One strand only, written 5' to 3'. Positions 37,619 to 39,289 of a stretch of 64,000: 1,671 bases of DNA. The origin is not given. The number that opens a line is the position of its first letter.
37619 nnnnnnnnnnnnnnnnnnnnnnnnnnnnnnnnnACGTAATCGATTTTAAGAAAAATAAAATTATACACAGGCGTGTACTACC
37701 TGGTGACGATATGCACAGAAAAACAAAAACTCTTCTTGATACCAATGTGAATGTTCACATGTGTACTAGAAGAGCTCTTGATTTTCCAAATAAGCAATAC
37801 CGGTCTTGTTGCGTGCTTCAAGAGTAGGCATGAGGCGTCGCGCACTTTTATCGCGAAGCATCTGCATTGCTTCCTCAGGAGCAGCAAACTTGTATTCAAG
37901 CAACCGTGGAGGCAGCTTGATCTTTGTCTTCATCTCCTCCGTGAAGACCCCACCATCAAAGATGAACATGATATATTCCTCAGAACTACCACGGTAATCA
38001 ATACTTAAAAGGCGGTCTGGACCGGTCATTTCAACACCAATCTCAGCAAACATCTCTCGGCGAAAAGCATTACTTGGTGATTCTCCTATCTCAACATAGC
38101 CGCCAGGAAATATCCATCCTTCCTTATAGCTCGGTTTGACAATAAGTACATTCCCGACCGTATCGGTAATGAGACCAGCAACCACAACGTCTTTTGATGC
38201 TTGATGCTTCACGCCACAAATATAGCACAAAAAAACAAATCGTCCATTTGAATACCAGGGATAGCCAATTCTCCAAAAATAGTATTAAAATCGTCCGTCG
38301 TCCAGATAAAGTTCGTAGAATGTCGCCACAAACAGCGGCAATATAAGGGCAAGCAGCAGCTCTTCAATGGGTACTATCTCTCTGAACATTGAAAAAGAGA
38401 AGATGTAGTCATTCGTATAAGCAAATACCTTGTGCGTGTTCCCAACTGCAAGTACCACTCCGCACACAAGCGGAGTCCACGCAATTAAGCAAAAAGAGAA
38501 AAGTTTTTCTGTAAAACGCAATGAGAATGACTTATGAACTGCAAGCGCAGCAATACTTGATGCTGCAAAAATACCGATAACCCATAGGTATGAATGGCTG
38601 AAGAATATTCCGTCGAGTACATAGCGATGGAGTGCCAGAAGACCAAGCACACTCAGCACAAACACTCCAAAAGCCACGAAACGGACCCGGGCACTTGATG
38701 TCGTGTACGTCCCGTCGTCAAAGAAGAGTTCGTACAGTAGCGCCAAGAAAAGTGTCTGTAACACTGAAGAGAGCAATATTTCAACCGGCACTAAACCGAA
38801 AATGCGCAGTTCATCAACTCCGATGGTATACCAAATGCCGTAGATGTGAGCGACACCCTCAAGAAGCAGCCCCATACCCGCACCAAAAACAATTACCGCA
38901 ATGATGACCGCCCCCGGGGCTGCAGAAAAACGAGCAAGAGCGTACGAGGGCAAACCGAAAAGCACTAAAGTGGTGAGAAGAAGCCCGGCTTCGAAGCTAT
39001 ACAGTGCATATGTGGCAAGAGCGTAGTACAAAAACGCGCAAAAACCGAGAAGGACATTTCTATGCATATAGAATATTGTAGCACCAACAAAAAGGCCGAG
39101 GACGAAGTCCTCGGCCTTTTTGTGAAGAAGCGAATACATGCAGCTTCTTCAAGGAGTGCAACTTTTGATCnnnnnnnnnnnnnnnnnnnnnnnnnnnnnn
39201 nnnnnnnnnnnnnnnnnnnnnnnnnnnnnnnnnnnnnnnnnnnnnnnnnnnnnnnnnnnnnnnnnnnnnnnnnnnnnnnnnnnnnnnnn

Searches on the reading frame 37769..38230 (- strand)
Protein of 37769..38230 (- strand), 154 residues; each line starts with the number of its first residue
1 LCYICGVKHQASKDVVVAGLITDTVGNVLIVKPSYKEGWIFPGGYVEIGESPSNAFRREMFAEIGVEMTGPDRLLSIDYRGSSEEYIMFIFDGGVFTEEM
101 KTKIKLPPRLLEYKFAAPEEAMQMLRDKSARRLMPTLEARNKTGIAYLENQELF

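Call 25: search_protein_families(library=pfam, proteins=[window:37769-38230:-], max_evalue=0.01)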
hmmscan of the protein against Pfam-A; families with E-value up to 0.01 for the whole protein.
window:37769-38230:- (154 aa): 1 family
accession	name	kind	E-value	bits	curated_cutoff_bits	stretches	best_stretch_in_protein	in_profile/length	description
PF00293.34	NUDIX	-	3.3e-15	56.7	21.1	1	15-135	4-132/134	NUDIX domain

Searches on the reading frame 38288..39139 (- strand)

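Call 25: search_protein_families(library=pfam, proteins=[window:38288-39139:-], max_evalue=0.01)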
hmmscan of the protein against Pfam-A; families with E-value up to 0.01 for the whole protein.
window:38288-39139:- (284 aa): 1 family
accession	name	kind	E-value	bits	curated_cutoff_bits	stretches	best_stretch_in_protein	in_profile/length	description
PF18916.5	Lycopene_cyc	-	0.00068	20.6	27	1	194-277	10-91/92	Lycopene cyclase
